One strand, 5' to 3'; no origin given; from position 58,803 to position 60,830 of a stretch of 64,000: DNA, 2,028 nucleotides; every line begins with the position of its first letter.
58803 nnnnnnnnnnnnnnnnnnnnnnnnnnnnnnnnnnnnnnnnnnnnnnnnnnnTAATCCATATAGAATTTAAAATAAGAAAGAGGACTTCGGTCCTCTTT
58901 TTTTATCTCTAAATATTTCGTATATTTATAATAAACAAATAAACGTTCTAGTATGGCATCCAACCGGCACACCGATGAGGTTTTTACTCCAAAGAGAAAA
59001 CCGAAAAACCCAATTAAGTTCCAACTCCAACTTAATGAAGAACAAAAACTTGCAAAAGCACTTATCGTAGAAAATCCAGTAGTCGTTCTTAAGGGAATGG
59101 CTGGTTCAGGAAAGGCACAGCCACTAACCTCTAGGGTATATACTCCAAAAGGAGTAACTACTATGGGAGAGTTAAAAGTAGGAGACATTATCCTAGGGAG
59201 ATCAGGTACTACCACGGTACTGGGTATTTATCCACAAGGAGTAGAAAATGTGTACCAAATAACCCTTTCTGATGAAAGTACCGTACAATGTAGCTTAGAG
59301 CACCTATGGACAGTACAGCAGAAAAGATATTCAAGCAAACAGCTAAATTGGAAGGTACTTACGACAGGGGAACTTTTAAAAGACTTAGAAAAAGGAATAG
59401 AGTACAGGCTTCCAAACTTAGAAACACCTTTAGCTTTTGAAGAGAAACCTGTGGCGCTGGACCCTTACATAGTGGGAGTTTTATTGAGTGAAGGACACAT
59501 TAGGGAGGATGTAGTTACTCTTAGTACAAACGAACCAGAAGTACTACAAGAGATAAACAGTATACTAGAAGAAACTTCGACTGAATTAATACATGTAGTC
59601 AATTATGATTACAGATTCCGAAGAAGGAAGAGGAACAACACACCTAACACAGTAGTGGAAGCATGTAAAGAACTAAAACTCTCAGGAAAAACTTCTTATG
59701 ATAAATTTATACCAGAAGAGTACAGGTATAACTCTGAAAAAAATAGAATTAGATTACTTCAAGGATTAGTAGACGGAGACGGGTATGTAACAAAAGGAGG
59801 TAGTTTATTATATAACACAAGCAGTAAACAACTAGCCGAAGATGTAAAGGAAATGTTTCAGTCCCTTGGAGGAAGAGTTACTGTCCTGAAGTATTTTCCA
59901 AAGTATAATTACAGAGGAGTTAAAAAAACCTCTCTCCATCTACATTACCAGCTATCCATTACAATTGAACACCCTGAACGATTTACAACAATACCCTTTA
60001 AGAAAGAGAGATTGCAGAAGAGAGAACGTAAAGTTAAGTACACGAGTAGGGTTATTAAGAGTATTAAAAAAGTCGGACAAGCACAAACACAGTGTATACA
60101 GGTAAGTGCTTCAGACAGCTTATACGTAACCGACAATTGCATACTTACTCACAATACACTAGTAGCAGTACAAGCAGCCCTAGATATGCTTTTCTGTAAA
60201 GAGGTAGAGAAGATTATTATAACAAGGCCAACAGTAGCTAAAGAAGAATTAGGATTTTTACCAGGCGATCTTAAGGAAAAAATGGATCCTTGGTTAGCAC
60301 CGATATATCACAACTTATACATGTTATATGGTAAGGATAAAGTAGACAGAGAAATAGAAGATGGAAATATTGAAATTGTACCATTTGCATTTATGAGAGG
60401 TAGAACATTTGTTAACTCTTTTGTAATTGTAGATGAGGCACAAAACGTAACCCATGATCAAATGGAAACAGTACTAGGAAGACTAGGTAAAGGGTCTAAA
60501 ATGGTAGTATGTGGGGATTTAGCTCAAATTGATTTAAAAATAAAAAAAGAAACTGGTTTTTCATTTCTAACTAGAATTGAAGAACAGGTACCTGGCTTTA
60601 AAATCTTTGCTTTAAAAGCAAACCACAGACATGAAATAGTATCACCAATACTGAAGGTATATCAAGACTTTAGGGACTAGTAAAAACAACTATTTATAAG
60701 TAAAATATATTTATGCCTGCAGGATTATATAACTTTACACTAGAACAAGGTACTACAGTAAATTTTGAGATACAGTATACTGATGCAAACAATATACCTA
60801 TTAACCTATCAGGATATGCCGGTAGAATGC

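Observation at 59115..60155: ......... intein splitting the P-loop of a phage PhoH-like ATPase, starting with Ala rather than Cys/Ser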

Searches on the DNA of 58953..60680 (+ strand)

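Call 6: search_dna_similar(query=window:58953-60680:+, collection=phages, mode=near, max_rows=20)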
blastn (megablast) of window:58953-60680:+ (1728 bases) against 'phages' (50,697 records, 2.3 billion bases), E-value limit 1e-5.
Records with a match: 4; places in all: 4; records where one place covers at least 80% of the query: 0.
Best place of each record, by identity: 80-90% 4.
By first word of the organism name: Flavobacterium 4.
By host as written in the record: Flavobacterium sp. LMO8 4.
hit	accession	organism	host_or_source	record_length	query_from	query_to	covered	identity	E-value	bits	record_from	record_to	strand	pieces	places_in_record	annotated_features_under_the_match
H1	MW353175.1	Flavobacterium phage vB_FspM_immuto_2-6A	Flavobacterium sp. LMO8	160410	1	1724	40%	87.1%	1e-159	782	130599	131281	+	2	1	phosphate starvation-inducible protein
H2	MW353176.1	Flavobacterium phage vB_FspM_immuto_3-5A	Flavobacterium sp. LMO8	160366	1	1724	40%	87.1%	1e-159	782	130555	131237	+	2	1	phosphate starvation-inducible protein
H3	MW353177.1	Flavobacterium phage vB_FspM_immuto_13-6C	Flavobacterium sp. LMO8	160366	1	1724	40%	87.1%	1e-159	782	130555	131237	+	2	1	phosphate starvation-inducible protein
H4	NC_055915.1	Flavobacterium phage vB_FspM_immuto_2-6A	Flavobacterium sp. LMO8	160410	1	1724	40%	87.1%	1e-159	782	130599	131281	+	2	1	PhoH-like phosphate starvation-inducible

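Call 8: get_annotated_region(hit=H4, flank=4000)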
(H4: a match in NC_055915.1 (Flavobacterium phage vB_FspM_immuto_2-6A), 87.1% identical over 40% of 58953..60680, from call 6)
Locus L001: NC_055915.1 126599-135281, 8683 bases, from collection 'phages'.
description: Flavobacterium phage vB_FspM_immuto_2-6A, complete genome.
organism: Flavobacterium phage vB_FspM_immuto_2-6A (NCBI taxid 2801477)
taxonomy: Viruses; Duplodnaviria; Heunggongvirae; Uroviricota; Caudoviricetes; Immutovirus; Immutovirus immuto
host: Flavobacterium sp. LMO8; source: Baltic Sea mesocosm; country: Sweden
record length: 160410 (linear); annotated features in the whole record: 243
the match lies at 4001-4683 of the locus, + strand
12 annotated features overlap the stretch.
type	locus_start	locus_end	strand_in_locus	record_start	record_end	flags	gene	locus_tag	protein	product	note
CDS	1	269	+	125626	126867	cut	-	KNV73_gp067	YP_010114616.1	DNA polymerase phi-like protein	-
CDS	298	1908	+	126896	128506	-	-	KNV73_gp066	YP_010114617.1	major capsid protein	Major capsid protein Gp23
CDS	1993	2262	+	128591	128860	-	-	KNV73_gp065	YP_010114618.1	tail fiber protein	-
CDS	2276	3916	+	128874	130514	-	-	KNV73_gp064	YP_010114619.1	hypothetical protein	-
CDS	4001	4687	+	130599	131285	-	-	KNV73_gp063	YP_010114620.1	PhoH-like phosphate starvation-inducible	Phosphate starvation-inducible protein, PhoH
CDS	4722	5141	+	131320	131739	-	-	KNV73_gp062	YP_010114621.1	hypothetical protein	-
CDS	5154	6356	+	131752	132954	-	-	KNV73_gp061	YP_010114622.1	putative head completion protein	-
CDS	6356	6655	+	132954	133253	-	-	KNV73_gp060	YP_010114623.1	hypothetical protein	-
CDS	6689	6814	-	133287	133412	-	-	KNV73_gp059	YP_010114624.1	hypothetical protein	-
CDS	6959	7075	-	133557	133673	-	-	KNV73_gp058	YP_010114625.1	hypothetical protein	-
CDS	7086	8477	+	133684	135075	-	-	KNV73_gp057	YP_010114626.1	hypothetical protein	-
CDS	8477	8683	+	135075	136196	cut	-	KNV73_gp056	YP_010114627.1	hypothetical protein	-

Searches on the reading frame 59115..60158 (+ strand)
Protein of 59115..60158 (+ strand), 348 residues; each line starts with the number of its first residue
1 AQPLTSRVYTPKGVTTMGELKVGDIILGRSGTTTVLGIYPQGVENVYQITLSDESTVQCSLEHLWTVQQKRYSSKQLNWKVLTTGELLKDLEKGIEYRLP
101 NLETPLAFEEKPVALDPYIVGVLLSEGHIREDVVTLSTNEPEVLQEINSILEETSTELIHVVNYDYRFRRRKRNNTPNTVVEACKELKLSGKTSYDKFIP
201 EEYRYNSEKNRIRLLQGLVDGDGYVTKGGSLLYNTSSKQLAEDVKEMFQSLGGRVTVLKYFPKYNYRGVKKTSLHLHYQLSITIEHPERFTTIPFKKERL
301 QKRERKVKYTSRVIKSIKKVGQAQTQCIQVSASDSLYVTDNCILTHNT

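Call 3: search_protein_families(library=pfam, proteins=[window:59115-60155:+], max_evalue=0.1)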
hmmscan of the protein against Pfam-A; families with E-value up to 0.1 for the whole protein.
window:59115-60155:+ (347 aa): 2 families
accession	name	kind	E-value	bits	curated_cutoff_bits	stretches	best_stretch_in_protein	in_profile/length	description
PF14528.11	LAGLIDADG_3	-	1.7e-11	44.6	22.5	1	213-270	5-64/82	LAGLIDADG-like domain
PF05204.19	Hom_end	-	3.3e-08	34.1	21.1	1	199-282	2-84/110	Homing endonuclease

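Call 4: search_protein_families(library=ncbifam, proteins=[window:59115-60155:+], max_evalue=0.1)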
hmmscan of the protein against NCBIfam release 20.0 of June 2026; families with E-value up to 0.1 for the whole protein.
window:59115-60155:+ (347 aa): 5 families
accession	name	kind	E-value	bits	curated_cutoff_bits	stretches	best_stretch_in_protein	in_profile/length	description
NF045703.1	rSAM_Tes_intein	exception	2.5e-06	25.6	1700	1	118-321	373-569/1040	tetraether lipid synthase Tes, intein-containing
NF005852.0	PRK07773.1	equivalog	6.4e-06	24.7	780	1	167-264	568-670/886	replicative DNA helicase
NF038098.1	GyrA_w_intein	exception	0.0011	16.9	1850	1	38-252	166-381/1232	intein-containing DNA gyrase subunit A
NF007072.0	PRK09519.1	equivalog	0.0027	16.1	1024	1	173-263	422-518/790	intein-containing recombinase RecA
NF011491.0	PRK14898.1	equivalog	0.0038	15.3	783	1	118-245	247-372/860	DNA-directed RNA polymerase subunit A''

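Call 5: search_solved_structures(query=window:59115-60158:+, max_evalue=1, show_alignments=3)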
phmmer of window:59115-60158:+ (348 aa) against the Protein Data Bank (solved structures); distinct sequences matched with E-value up to 1: 6.
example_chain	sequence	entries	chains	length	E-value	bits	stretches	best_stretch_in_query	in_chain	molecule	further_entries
6riz_A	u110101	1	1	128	9.1e-13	51.4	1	4-69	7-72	gp41-1 intein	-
6qaz_A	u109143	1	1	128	3.4e-10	43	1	4-69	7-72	cyanophage-like gp41-1 intein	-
6rix_A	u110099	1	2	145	0.00077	22.1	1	6-76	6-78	Replicative DNA helicase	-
6riy_A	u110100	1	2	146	0.0013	21.4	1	6-76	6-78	Replicative DNA helicase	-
6bs8_A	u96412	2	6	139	0.0041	19.7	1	5-68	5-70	Replicative DNA helicase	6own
6mwy_A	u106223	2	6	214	0.65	12.5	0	18-76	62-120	Pre-mRNA-processing-splicing factor 8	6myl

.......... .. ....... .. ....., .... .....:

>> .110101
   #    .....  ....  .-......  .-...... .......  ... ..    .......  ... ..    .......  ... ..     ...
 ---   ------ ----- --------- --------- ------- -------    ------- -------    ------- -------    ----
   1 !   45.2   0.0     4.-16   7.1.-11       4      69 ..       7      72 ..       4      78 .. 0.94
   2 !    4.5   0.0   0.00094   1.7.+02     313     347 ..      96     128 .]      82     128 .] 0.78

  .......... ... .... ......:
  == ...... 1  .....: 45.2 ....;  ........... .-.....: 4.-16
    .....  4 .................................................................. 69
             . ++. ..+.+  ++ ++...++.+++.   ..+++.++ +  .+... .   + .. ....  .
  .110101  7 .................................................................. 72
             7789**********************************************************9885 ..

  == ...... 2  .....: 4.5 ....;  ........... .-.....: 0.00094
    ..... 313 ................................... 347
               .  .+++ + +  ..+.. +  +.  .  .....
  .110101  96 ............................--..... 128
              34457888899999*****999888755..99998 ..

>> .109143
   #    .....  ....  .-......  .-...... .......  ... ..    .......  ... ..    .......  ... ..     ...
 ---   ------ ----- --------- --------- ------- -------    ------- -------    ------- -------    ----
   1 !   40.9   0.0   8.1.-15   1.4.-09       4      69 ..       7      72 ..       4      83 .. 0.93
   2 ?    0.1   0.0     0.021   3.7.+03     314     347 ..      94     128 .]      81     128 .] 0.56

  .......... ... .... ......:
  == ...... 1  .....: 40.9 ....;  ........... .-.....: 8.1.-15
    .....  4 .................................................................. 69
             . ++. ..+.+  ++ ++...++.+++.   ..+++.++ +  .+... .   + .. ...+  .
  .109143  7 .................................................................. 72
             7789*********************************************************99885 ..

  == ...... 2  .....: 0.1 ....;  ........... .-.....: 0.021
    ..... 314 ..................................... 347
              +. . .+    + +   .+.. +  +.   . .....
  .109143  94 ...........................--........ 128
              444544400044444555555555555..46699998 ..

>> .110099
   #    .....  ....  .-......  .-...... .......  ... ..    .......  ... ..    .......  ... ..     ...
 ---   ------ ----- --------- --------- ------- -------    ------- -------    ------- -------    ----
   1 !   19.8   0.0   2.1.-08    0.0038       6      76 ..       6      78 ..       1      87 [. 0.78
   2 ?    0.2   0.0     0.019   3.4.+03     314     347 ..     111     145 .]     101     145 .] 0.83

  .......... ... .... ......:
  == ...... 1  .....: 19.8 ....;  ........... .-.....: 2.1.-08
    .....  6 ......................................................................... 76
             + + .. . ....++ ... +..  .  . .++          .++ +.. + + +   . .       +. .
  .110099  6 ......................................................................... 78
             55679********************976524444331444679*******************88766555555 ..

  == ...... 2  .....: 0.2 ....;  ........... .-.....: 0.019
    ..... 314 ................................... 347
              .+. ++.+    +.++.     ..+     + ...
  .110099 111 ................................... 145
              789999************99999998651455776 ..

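Call 17: find_homologous_proteins(query=window:59115-60155:+, max_evalue=0.00001)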
Query window:59115-60155:+ (347 aa): 37 proteins with E <= 0.00001 among 2268 candidates.
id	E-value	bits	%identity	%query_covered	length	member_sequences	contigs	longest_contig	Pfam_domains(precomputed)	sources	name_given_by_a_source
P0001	4.5e-225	764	100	100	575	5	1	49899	PF05204.20,PF13604.13,PF14528.12,PF02562.23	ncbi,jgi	jgi:phosphate starvation-inducible protein PhoH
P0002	1.9e-203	693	89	100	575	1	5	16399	PF05204.20,PF13604.13,PF14528.12,PF02562.23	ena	-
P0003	5.0e-142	491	63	100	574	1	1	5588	PF05204.20,PF13604.13,PF14528.12,PF02562.23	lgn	-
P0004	6.7e-139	481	61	100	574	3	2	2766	PF05204.20,PF13604.13,PF14528.12,PF02562.23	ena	-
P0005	2.4e-134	466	61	100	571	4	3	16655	PF05204.20,PF14528.12,PF02562.23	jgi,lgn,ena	-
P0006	8.5e-126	438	57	100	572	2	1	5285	PF05204.20,PF14528.12,PF02562.23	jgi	-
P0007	3.3e-108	380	50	100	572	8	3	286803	PF05204.20,PF14528.12,PF02562.23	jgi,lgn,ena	jgi:hypothetical protein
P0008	3.2e-106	373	51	100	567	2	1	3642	PF05204.20,PF14528.12,PF02562.23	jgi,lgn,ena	jgi:phosphate starvation-inducible protein PhoH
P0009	4.8e-105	370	50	100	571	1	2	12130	PF05204.20,PF13245.13,PF14528.12,PF02562.23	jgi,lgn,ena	jgi:phosphate starvation-inducible protein PhoH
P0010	4.0e-103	363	49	100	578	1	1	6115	PF05204.20,PF14528.12,PF02562.23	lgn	-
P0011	2.5e-102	361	50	100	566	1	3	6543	PF05204.20,PF13245.13,PF14528.12,PF02562.23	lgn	-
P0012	1.1e-56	211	34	100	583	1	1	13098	PF13604.13,PF13245.13,PF14528.12,PF02562.23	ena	-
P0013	9.9e-56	207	36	100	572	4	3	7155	PF05204.20,PF13479.13,PF14528.12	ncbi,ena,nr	ncbi:MAG: AAA family ATPase [Pirellulaceae bacterium]|nr:AAA family ATPase [Pirellulaceae bacterium]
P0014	1.5e-52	197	35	100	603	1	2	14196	PF13479.13,PF14528.12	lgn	-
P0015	5.1e-52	195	33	100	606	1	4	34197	PF13245.13,PF14528.12,PF02562.23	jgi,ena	jgi:phosphate starvation-inducible protein PhoH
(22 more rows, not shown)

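Call 27: search_dna_similar(query=window:59115-60155:+, collection=phages, mode=protein, max_rows=40, max_evalue=0.000001)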
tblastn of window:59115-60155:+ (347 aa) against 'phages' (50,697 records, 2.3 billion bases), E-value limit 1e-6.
Records with a match: 511; places in all: 566; records where one place covers at least 80% of the query: 480.
Best place of each record, by identity: <60% 511.
By first word of the organism name: Mycobacterium 165; Vibrio 65; Stx2a-converting 49; Klebsiella 33; Escherichia 24; Pseudomonas 22; Aeromonas 19; Enterococcus 14; Serratia 12; Bacteroides 11; and 40 more.
By host as written in the record: Mycobacterium smegmatis mc2 155 126; - 110; Klebsiella pneumoniae 25; Mycobacterium smegmatis mc#155 17; Pseudomonas aeruginosa 10; Mycobacterium smegmatis mc2155 10; Aeromonas hydrophila 9; Escherichia coli 8; and 118 more.
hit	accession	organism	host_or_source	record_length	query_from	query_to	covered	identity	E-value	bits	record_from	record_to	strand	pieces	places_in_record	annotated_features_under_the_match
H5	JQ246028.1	Clostridium phage phi8074-B1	Clostridium sporogenes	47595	1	347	100%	37.8%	2e-56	203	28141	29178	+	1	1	hypothetical protein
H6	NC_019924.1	Clostridium phage phi8074-B1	Clostridium sporogenes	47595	1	347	100%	37.8%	2e-56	203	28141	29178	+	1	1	DarB-like antirestriction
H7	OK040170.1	Serratia phage BUCT660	Serratia marcescens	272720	1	347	100%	35.5%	2e-50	186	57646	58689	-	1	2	helicase superfamily 1/2/ATP-binding domain-containing protein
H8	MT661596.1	Proteus phage 10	Proteus mirabilis 3b10_21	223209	2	347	100%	35.5%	2e-57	206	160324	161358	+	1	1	helicase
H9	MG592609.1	Vibrio phage 1.244.A._10N.261.54.C3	Vibrio sp. sp. F13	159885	1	347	100%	35.4%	5e-48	179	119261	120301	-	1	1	homing endonuclease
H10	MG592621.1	Vibrio phage 1.255.O._10N.286.45.F1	Vibrio splendidus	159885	1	347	100%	35.4%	5e-48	179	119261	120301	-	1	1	homing endonuclease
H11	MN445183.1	Salmonella phage vB_SalM_SA002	Salmonella enterica subsp. enterica ...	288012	1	347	100%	34.9%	3e-53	194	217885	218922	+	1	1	putative RAD2/SF2 helicase 2 | putative RAD2/SF2 helicase 1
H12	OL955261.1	Erythrobacter phage vB_EliS-L02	Erythrobacter sp.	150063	1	347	100%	34.8%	1e-41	160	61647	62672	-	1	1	RNA polymerase-associated protein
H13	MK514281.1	Erwinia phage Rebecca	Erwinia amylovora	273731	1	347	100%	34.6%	7e-48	178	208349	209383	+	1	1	putative RAD2/SF2 helicase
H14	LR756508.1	uncultured phage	metagenomic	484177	1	347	100%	34.0%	6e-50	184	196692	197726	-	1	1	record has no annotation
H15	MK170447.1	Methanosarcina virus MetMV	Methanosarcina sp.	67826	1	347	100%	33.7%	7e-55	199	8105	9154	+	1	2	gene transfer agent terminase protein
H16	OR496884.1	Aeromonas phage AerS_266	Aeromonas salmonicida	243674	1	347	100%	33.7%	8e-52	190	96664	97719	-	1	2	DOD-type homing endonuclease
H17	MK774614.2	Aeromonas phage CF8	Aeromonas hydrophila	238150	1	347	100%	33.0%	1e-52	192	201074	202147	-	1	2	putative DNA helicase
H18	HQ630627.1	Pseudomonas phage PhiPA3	Pseudomonas aeruginosa strain PAO1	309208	1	347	100%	33.0%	1e-44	169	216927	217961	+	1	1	233: putative SNF2 domain helicase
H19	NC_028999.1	Pseudomonas phage PhiPA3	Pseudomonas aeruginosa strain PAO1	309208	1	347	100%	33.0%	1e-44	169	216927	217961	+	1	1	233: DarB-like antirestriction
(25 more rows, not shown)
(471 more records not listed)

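Call 47: find_encoding_contigs(protein=P0002, flank=3000, max_places=2)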
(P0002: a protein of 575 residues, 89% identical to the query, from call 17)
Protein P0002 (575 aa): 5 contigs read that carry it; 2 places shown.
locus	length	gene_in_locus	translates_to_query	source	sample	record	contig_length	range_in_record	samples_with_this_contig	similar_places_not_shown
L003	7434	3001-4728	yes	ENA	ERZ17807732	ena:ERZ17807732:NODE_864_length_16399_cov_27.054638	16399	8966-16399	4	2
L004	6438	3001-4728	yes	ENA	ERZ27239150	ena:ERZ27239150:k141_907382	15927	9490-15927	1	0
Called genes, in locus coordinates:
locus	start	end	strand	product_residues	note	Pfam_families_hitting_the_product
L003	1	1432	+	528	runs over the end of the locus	PF07068:Gp23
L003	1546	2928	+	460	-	PF18741:MTES_1575 (faint)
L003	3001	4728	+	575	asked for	PF13604:AAA_30 (faint), PF05204:Hom_end (faint), PF14528:LAGLIDADG_3 (weak), PF02562:PhoH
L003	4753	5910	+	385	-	PF26809:Phage_T4_gp13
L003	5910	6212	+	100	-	-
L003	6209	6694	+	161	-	-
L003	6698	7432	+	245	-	?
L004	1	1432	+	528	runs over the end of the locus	PF07068:Gp23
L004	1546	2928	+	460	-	PF18741:MTES_1575 (faint)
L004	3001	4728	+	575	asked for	PF13604:AAA_30 (faint), PF05204:Hom_end (faint), PF14528:LAGLIDADG_3 (weak), PF02562:PhoH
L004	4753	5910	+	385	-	PF26809:Phage_T4_gp13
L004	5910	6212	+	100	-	-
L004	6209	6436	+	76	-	?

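Call 48: find_encoding_contigs(protein=P0003, flank=3000, max_places=2)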
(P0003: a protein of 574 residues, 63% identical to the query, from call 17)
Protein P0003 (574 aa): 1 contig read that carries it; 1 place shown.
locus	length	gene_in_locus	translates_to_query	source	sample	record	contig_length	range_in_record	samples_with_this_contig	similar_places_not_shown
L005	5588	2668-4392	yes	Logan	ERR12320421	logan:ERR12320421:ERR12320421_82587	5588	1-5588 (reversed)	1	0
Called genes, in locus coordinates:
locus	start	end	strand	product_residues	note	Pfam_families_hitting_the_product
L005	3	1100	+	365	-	?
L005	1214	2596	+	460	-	PF18741:MTES_1575 (weak)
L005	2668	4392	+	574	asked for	PF13604:AAA_30 (faint), PF14528:LAGLIDADG_3 (faint), PF05204:Hom_end, PF02562:PhoH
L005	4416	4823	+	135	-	-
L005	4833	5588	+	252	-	?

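Call 53: find_related_loci(query=window:59115-60155:+, collection=viral_contigs, flank=1500)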
Query window:59115-60155:+ (347 aa) in viral_contigs; peptide patterns used: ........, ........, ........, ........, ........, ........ (x = any residue, [..] = any of these).
10 stretches matched a pattern; 7 encode a relative of the query (tblastn E <= 1e-3); 7 distinct loci.
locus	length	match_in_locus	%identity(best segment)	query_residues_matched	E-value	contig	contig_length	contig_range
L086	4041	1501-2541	98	1-347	0e+0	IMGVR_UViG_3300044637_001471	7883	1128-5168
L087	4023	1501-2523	37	1-347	7e-57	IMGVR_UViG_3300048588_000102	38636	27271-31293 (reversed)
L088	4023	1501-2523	37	1-347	7e-57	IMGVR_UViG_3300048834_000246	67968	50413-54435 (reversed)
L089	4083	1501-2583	31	2-347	2e-50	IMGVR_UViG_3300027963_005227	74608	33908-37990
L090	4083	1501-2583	31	2-347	2e-50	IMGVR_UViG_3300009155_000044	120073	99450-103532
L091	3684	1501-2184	25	28-266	6e-9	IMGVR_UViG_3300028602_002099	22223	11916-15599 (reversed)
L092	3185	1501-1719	38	194-260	5e-7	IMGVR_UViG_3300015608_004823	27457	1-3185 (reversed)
